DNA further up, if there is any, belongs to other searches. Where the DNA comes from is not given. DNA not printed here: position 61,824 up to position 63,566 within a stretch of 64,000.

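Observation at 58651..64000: Wall-anchored beta-helix protein followed by a tandem array of anchorless copies of its C-terminal module that lack a signal peptide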

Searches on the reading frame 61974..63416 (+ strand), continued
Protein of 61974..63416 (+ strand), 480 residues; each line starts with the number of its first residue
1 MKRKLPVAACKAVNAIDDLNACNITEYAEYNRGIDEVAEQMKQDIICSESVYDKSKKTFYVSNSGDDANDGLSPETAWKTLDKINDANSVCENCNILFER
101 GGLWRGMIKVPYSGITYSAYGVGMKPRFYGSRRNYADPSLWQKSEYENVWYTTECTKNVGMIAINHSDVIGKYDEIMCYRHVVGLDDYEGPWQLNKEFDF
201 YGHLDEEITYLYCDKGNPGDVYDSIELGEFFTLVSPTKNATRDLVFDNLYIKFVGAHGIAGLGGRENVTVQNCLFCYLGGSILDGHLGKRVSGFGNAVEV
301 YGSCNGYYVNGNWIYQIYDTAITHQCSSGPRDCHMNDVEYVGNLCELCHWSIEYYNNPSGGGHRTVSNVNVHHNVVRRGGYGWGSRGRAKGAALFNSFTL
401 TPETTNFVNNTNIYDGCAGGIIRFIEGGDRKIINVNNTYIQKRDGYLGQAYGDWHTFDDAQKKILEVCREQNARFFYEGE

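Call 64: search_protein_families(library=pfam, alignment_id=A5, max_evalue=0.001)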
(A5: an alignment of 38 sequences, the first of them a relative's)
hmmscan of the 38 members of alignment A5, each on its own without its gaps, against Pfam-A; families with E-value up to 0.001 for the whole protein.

A. member 1, P0124 (900 aa): 1 family
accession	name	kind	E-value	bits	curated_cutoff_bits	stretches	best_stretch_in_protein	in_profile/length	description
PF09479.16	Flg_new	-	2.8e-27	95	27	2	720-785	1-65/65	Listeria-Bacteroides repeat domain (List_Bact_rpt)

B. families by the number of members that match (of 38 scanned): 23 families
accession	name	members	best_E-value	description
PF00395.25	SLH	16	2.1e-34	S-layer homology domain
PF13229.12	Beta_helix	12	9.7e-15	Right handed beta helix region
PF09479.16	Flg_new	3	2.8e-27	Listeria-Bacteroides repeat domain (List_Bact_rpt)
PF00756.26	Esterase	3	6.8e-08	Putative esterase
PF05448.18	AXE1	2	2.4e-22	Acetyl xylan esterase (AXE1)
PF13472.12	Lipase_GDSL_2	2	3.5e-17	GDSL-like Lipase/Acylhydrolase family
PF00657.28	Lipase_GDSL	2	1.5e-12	GDSL-like Lipase/Acylhydrolase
PF21540.3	Choline_bind_4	2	2.1e-12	Choline-binding repeat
PF00404.24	Dockerin_1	2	1.2e-09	Dockerin type I domain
PF00326.27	Peptidase_S9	2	4e-06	Prolyl oligopeptidase family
PF13306.12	LRR_5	1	2.4e-31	BspA type Leucine rich repeat region (6 copies)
PF19789.6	DUF6273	1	1e-16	Domain of unknown function (DUF6273)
PF04886.17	PT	1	6e-08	PT disordered repeat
PF00544.25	Pectate_lyase_4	1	5.2e-06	Pectate lyase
PF01738.24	DLH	1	8.7e-06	Dienelactone hydrolase family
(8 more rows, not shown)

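Call 69: search_protein_families(library=pfam, proteins=[L074:6507-7991:+, L064:13484-14383:-, L018:1668-3137:+, L018:9467-11326:+, L009:10960-12870:-, L064:9947-11671:+, L033:844-1401:+], max_evalue=0.01)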
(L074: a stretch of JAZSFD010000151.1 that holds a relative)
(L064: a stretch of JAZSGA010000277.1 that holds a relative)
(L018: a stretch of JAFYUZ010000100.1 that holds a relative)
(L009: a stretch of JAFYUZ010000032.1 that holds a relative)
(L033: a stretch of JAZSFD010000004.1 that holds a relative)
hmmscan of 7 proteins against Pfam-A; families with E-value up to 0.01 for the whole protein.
L074:6507-7991:+ (495 aa): 2 families
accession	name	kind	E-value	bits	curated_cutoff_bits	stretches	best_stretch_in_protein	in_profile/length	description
PF13416.11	SBP_bac_8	-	5.5e-11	43.2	27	1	110-351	5-199/279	Bacterial extracellular solute-binding protein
PF01547.30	SBP_bac_1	-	0.00052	20.5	26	1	117-299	24-186/307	Bacterial extracellular solute-binding protein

L064:13484-14383:- (299 aa): 2 families
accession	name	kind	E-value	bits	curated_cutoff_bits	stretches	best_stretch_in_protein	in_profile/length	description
PF12833.13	HTH_18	-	3.5e-12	46.9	33.6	1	218-296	1-80/80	Helix-turn-helix domain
PF00165.29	HTH_AraC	-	2.5e-11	43.9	26.6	2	263-295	11-42/42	Bacterial regulatory helix-turn-helix proteins, AraC family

L018:1668-3137:+ (490 aa): 0 families

L018:9467-11326:+ (620 aa): 1 family
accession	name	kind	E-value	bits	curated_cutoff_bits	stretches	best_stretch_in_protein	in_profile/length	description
PF07940.18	Hepar_II_III_C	-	1.3e-05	25.3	24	1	389-470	6-80/237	Heparinase II/III-like, C-terminal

L009:10960-12870:- (636 aa): 0 families

L064:9947-11671:+ (575 aa): 7 families
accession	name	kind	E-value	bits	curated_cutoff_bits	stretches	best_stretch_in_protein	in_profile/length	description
PF00664.28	ABC_membrane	-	7.5e-41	141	28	1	17-285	3-274/274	ABC transporter transmembrane region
PF00005.33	ABC_tran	-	4.6e-25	89.3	25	1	350-496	1-135/137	ABC transporter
PF13191.12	AAA_16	-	6.6e-05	23.9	32.6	1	359-509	23-153/167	AAA ATPase domain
PF02463.25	SMC_N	-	0.00032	20.6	40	1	384-539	104-210/220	RecF/RecN/SMC N terminal domain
PF13401.12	AAA_22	-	0.00054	20.7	27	1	361-416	6-60/130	AAA domain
PF09818.15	ABC_ATPase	-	0.0055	16.2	23.2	0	442-539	131-229/283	P-loop domain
PF13476.12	AAA_23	-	0.0083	17.2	27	0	349-379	12-38/201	AAA domain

L033:844-1401:+ (186 aa): 2 families
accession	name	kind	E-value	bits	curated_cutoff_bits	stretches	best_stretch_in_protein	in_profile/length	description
PF09515.15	Thia_YuaJ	-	8.8e-34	117.6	25.8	1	12-179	1-171/177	Thiamine transporter protein (Thia_YuaJ)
PF12822.12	ECF_trnsprt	-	8.6e-09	36.1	30.7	1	12-177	3-165/169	ECF transporter, substrate-specific component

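Call 73: search_protein_families(library=pfam, alignment_id=A6, max_evalue=0.00001)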
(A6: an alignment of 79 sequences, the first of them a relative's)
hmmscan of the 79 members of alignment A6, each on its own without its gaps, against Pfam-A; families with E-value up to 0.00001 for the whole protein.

A. member 1, L009:2897-3916:+ (340 aa): 2 families
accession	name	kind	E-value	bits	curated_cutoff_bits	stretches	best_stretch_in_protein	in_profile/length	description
PF07155.17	ECF-ribofla_trS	-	1.7e-14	54.6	26.7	1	16-131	6-123/172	ECF-type riboflavin transporter, S component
PF12822.12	ECF_trnsprt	-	6.6e-12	46.2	30.7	1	16-137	2-120/169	ECF transporter, substrate-specific component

B. families by the number of members that match (of 79 scanned): 98 families (the first 25 are shown)
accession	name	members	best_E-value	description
PF12917.13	YfbR-like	2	6.8e-71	5'-deoxynucleotidase YfbR-like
PF00122.25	E1-E2_ATPase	2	9e-58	E1-E2 ATPase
PF00155.27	Aminotran_1_2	2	1.6e-38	Aminotransferase class I and II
PF00005.33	ABC_tran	2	1.1e-35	ABC transporter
PF00702.32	Hydrolase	2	3.6e-35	haloacid dehalogenase-like hydrolase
PF01551.29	Peptidase_M23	2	1e-34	Peptidase family M23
PF01261.30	AP_endonuc_2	2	8.8e-29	Xylose isomerase-like TIM barrel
PF00403.32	HMA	2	3.3e-21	Heavy-metal-associated domain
PF13023.12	HD_3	2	2.1e-16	HD domain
PF12822.12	ECF_trnsprt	2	6.6e-12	ECF transporter, substrate-specific component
PF03372.29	Exo_endo_phos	2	8.1e-12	Endonuclease/Exonuclease/phosphatase family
PF07940.18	Hepar_II_III_C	2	1.7e-10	Heparinase II/III-like, C-terminal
PF01966.28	HD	2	3.6e-08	HD domain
PF13304.12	AAA_21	2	9.3e-07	AAA domain, putative AbiEii toxin, Type IV TA system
PF00478.31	IMPDH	1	6.2e-147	IMP dehydrogenase / GMP reductase domain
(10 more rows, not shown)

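Call 88: search_protein_families(library=pfam, proteins=[P0111, P0113, window:61974-63413:+], max_evalue=10)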
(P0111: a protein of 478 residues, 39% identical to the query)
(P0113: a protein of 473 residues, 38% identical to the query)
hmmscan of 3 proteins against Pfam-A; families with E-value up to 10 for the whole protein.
P0111 (478 aa): 1 family
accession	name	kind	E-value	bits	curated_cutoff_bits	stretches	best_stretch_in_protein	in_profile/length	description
PF13229.12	Beta_helix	-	0.00061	19.9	25.9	2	391-437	87-140/158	Right handed beta helix region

P0113 (473 aa): 1 family
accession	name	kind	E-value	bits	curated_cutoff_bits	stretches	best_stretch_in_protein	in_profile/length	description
PF13229.12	Beta_helix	-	2.2e-05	24.6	25.9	2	207-298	61-157/158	Right handed beta helix region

window:61974-63413:+ (480 aa): 0 families
